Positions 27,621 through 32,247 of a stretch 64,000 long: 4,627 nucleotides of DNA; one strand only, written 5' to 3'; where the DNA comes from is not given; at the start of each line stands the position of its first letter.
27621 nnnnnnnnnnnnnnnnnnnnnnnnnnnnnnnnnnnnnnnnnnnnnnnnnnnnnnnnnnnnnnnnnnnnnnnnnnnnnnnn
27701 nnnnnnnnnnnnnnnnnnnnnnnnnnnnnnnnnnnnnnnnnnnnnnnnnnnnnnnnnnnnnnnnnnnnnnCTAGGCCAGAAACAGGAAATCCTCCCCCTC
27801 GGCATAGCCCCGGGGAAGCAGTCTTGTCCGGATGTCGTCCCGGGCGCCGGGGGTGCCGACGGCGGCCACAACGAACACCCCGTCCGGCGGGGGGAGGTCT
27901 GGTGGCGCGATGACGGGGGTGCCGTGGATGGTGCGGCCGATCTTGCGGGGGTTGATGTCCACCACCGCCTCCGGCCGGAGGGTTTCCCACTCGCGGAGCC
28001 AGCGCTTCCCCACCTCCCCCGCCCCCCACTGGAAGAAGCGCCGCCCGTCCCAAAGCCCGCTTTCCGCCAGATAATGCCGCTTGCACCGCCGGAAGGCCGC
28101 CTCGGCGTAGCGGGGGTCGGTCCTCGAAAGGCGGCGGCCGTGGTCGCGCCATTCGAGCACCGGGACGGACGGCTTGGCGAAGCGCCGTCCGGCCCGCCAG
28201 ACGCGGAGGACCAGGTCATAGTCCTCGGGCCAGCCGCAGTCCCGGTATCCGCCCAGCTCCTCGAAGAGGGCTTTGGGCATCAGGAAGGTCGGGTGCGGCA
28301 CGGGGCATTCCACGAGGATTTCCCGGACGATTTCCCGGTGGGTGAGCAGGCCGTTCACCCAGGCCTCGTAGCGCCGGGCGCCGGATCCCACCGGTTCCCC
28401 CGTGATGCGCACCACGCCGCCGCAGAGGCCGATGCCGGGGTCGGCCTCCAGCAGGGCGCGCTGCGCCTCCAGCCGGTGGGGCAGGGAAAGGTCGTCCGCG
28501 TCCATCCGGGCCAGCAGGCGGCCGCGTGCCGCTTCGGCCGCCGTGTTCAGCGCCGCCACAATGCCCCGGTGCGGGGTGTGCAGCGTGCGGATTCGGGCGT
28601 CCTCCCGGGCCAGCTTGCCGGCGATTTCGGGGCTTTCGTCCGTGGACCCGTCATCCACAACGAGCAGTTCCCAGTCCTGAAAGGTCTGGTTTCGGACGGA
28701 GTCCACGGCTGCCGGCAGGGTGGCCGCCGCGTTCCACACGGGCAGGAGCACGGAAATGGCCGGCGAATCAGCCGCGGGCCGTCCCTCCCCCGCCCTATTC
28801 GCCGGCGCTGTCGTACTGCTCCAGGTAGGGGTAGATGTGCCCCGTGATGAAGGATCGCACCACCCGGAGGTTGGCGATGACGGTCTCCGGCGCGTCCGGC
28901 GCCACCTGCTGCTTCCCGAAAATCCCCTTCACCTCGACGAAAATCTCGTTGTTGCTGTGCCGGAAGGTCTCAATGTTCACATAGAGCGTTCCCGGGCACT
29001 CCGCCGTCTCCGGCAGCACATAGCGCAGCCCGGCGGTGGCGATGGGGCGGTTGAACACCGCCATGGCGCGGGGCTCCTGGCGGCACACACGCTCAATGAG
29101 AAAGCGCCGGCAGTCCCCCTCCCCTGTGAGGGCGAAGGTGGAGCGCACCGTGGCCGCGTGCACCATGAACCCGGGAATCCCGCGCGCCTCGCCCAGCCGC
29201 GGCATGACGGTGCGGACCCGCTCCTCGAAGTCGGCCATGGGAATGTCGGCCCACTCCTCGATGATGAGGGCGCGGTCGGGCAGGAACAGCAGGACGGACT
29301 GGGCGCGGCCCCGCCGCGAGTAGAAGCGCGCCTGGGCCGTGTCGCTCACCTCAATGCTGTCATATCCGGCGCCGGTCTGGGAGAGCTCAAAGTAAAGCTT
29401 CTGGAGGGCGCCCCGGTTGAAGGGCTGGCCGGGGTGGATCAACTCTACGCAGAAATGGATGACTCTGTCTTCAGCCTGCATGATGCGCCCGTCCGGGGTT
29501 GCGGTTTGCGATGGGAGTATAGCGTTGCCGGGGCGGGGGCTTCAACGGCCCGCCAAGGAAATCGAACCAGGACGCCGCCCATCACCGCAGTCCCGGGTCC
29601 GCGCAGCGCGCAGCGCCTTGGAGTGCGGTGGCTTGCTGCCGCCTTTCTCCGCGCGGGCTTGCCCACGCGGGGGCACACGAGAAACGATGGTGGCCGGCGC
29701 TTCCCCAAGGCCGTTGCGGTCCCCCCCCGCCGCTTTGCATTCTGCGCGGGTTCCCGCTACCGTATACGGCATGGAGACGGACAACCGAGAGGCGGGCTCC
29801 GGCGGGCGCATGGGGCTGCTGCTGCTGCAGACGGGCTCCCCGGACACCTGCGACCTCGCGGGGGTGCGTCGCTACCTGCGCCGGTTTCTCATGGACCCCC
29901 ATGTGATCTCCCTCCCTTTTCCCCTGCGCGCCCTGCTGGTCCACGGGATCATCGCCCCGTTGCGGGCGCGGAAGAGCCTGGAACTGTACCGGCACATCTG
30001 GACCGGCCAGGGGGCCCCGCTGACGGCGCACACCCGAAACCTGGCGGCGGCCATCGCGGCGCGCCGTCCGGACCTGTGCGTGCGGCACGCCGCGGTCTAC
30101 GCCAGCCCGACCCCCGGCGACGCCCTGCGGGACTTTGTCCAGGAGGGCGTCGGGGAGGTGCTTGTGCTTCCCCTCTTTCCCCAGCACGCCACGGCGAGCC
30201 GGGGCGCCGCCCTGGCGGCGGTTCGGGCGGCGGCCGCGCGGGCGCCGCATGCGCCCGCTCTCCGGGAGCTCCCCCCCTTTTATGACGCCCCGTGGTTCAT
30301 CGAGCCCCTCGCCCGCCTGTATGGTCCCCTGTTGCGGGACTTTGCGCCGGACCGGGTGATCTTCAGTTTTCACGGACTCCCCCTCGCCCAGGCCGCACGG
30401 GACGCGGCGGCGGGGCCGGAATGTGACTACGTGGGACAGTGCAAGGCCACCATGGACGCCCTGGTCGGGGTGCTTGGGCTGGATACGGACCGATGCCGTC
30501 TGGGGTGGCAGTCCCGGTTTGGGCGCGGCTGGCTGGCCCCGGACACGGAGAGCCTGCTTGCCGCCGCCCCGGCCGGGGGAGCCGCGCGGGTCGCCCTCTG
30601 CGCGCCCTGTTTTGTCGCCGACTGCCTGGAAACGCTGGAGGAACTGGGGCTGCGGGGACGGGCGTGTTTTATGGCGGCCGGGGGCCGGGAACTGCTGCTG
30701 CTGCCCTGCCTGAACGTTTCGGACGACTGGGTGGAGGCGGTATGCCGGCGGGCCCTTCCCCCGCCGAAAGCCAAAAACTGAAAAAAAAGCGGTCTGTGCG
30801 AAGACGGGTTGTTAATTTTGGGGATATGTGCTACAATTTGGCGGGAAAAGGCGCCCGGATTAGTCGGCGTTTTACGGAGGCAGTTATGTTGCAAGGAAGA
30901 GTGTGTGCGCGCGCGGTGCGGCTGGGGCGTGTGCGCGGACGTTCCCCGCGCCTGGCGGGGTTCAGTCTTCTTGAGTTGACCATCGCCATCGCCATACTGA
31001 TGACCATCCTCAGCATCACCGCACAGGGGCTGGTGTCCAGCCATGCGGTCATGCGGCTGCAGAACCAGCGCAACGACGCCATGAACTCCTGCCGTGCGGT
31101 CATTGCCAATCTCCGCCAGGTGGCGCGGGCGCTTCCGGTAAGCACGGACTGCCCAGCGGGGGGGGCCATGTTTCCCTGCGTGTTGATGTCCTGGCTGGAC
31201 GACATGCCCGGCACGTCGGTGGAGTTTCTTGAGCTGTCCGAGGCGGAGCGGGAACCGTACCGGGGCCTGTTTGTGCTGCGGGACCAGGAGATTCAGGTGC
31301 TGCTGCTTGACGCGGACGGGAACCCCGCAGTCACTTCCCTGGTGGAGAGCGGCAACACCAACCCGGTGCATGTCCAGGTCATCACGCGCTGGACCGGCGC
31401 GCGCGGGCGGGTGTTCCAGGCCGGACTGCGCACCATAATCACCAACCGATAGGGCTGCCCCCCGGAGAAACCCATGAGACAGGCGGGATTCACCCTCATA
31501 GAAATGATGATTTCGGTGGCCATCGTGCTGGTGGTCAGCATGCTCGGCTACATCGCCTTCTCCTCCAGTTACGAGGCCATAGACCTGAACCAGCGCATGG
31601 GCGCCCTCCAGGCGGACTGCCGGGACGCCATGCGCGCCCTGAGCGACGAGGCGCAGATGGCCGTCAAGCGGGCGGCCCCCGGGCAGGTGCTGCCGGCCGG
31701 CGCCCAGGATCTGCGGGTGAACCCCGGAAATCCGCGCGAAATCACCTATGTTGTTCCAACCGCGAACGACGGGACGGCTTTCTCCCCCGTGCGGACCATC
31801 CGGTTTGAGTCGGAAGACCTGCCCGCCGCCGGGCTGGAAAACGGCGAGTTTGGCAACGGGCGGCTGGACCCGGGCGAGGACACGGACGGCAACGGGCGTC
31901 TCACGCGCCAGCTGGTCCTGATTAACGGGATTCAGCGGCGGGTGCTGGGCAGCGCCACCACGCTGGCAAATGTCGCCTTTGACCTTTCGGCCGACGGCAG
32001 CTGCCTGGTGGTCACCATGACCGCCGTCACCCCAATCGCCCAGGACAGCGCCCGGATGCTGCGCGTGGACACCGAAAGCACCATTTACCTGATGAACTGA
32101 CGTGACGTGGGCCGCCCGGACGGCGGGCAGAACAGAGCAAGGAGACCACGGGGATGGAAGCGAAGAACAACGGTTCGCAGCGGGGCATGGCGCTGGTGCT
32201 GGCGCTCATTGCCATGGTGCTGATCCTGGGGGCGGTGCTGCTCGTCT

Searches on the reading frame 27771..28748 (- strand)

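Call 74: search_protein_families(library=pfam, proteins=[window:27771-28748:-], max_evalue=0.00001)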
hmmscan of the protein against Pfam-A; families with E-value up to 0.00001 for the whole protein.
window:27771-28748:- (325 aa): 3 families
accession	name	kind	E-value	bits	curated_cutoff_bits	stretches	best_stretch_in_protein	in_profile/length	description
PF00535.33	Glycos_transf_2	-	2.8e-31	109.2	23.3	1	2-163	4-165/168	Glycosyl transferase family 2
PF13641.12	Glyco_tranf_2_3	-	7.1e-12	46.3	27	1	3-226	8-228/230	Glycosyltransferase like family 2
PF10111.15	Glyco_tranf_2_2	-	3.6e-08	33.7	27.3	0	15-99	16-105/276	Glycosyltransferase like family 2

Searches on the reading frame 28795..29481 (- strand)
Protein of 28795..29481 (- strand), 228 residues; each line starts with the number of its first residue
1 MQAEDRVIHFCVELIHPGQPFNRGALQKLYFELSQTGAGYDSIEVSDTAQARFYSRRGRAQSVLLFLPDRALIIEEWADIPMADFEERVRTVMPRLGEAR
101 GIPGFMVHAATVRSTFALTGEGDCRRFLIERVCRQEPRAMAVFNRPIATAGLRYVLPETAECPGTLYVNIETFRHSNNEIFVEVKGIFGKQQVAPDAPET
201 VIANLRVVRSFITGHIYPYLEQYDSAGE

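Call 37: search_protein_families(library=pfam, proteins=[window:28795-29478:-], max_evalue=0.001)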
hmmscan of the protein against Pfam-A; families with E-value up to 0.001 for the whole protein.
window:28795-29478:- (227 aa): 0 families

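Call 69: find_encoding_contigs(protein=window:28795-29481:-, flank=3000, max_places=6)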
Protein window:28795-29481:- (228 aa): 13 contigs read that carry it; 6 places shown.
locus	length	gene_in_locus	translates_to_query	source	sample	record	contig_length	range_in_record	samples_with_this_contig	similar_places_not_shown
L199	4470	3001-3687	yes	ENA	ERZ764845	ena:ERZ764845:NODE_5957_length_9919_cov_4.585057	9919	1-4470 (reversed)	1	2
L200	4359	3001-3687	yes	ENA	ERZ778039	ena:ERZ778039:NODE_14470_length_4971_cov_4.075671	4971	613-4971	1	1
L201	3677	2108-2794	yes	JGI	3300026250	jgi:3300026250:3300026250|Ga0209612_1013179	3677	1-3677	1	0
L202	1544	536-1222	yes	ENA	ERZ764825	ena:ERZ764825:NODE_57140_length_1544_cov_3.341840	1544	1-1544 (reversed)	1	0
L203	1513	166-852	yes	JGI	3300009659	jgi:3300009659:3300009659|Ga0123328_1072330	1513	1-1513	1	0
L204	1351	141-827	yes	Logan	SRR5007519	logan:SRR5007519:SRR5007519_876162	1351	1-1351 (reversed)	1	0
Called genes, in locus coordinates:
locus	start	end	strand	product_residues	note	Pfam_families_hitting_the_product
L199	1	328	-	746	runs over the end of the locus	-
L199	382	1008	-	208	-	PF07963:N_methyl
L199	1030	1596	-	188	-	-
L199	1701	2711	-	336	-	PF00762:Ferrochelatase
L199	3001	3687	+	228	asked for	-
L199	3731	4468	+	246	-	?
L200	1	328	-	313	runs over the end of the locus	?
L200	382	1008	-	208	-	PF07963:N_methyl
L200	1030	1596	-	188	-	-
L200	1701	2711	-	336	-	PF00762:Ferrochelatase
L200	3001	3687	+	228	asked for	-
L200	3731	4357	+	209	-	?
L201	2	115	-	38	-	?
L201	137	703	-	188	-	-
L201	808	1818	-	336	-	PF00762:Ferrochelatase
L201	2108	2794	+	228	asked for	-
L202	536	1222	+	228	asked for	-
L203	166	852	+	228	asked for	-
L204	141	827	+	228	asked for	-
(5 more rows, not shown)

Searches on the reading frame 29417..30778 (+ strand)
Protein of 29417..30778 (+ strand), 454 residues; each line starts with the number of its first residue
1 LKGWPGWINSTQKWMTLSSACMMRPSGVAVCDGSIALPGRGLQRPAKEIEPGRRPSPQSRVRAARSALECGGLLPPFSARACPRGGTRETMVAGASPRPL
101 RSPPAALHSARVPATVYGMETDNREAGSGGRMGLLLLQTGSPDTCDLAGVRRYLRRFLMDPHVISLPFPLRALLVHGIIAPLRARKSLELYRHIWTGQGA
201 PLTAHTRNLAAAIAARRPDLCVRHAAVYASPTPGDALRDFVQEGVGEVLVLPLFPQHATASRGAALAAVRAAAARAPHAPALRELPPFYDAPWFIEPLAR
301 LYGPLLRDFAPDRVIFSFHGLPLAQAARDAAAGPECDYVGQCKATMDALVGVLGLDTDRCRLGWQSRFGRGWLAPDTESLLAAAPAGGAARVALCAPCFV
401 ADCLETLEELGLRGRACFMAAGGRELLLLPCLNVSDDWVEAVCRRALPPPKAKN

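Call 37: search_protein_families(library=pfam, proteins=[window:29417-30778:+], max_evalue=0.001)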
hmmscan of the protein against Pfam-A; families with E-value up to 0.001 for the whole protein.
window:29417-30778:+ (454 aa): 1 family
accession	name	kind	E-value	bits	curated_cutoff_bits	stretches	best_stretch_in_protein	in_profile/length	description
PF00762.24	Ferrochelatase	-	3.2e-71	240.4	27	1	132-443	2-310/317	Ferrochelatase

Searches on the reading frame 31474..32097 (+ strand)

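Call 74: search_protein_families(library=pfam, proteins=[window:31474-32097:+], max_evalue=0.00001)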
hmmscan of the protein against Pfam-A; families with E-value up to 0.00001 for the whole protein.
window:31474-32097:+ (208 aa): 1 family
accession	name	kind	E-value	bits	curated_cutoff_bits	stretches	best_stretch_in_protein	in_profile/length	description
PF07963.17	N_methyl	-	4.5e-08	32.8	21.2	1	1-24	2-25/27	Prokaryotic N-terminal methylation motif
